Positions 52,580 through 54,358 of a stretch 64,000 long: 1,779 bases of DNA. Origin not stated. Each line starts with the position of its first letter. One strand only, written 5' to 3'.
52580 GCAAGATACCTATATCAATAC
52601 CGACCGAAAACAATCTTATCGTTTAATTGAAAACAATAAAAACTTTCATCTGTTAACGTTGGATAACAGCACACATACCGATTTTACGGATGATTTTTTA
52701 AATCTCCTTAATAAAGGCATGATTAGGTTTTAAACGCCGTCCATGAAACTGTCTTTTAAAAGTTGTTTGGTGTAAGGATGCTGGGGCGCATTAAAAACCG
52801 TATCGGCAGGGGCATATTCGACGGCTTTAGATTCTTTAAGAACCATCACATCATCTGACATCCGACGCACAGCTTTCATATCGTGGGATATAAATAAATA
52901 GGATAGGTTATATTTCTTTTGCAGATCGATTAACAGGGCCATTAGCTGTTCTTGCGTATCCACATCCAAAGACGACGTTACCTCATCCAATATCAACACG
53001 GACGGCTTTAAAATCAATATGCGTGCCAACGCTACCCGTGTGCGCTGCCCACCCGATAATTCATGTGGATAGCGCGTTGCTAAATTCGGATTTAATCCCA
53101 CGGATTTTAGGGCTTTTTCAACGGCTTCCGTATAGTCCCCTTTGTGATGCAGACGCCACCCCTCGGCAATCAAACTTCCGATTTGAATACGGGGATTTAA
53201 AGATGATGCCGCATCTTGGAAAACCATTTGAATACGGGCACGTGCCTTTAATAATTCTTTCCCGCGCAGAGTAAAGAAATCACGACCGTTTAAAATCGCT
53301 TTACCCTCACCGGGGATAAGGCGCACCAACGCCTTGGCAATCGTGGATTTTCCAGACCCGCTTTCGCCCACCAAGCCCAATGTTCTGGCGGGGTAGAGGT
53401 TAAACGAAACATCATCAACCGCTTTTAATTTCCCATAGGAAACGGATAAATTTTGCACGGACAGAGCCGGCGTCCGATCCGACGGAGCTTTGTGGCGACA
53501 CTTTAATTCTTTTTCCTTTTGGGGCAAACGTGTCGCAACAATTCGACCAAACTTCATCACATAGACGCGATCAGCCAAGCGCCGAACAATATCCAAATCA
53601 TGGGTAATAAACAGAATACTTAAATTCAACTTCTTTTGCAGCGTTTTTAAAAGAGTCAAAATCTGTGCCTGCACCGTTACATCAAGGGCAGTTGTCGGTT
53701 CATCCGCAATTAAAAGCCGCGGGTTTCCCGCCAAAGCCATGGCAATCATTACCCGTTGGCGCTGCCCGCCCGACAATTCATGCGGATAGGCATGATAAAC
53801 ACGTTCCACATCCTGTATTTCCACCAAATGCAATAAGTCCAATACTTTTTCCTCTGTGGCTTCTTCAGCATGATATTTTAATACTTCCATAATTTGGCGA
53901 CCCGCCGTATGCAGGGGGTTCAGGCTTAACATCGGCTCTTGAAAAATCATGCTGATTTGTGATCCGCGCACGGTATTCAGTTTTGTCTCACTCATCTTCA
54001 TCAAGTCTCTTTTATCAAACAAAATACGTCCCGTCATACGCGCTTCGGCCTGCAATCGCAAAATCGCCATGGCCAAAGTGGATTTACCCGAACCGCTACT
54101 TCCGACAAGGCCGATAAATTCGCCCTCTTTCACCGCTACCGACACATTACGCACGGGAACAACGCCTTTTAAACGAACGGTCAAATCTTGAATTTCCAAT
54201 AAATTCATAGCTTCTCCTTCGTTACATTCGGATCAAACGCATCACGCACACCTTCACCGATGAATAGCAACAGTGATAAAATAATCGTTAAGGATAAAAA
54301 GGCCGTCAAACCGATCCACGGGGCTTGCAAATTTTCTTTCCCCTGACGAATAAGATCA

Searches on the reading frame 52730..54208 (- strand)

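Call 73: search_protein_families(library=ncbifam, proteins=[window:52730-54208:-], max_evalue=0.00001)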
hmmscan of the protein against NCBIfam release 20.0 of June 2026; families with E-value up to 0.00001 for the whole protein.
window:52730-54208:- (492 aa): 193 families (the best 25 are shown)
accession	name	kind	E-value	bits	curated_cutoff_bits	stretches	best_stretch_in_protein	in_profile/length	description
NF011713.0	PRK15134.1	equivalog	4e-155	517.4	834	1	2-485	4-527/529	microcin C ABC transporter ATP-binding protein YejF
NF007613.0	PRK10261.1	equivalog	1.6e-132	443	1077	2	261-484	337-564/623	glutathione ABC transporter ATP-binding protein GsiA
NF011659.0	PRK15079.1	equivalog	4.4e-125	416.8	540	2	260-484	36-265/334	murein tripeptide/oligopeptide ABC transporter ATP binding protein OppF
NF008453.0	PRK11308.1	subfamily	9.9e-122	406.3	408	2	259-485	33-263/334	dipeptide ABC transporter ATP-binding protein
NF007010.1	PRK09473.1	subfamily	9.1e-121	402.4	575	2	3-224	1-230/318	oligopeptide ABC transporter ATP-binding protein OppD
NF047576.1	opine_ATP_CntF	equivalog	9.5e-114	379.1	385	2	3-225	2-230/264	staphylopine uptake ABC transporter ATP-binding protein CntF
NF047578.1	opine_ATP_CntD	equivalog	2.5e-113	377.8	380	2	2-225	1-230/266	staphylopine uptake ABC transporter ATP-binding protein CntD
TIGR02770.1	nickel_nikD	equivalog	3.7e-113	376.6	318.7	2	19-227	2-208/230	nickel import ATP-binding protein NikD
NF008246.0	PRK11022.1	equivalog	1.8e-112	375.7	541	2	1-226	1-235/326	dipeptide ABC transporter ATP-binding protein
NF043079.1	MMSYN1_0167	equivalog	4.5e-110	369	740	3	73-225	296-451/561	oligopeptide ABC transporter ATP-binding protein OppD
TIGR02769.1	nickel_nikE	equivalog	1.5e-106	355.7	332.55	2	257-484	20-250/265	nickel import ATP-binding protein NikE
NF043078.1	MMSYN1_0168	equivalog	1.3e-101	341.2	800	5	363-484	473-594/649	oligopeptide ABC transporter ATP-binding protein OppF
NF007739.0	PRK10419.1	subfamily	3.1e-100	335.1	354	2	19-235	28-242/268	nickel ABC transporter ATP-binding protein NikE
NF043071.1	DppF_dipep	equivalog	3.8e-100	335.5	660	2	260-485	35-264/331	dipeptide ABC transporter ATP-binding subunit DppF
TIGR01186.1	proV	subfamily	1.1e-89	301.1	326.6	2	17-229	7-214/363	betaine/proline/choline family ABC transporter ATP-binding protein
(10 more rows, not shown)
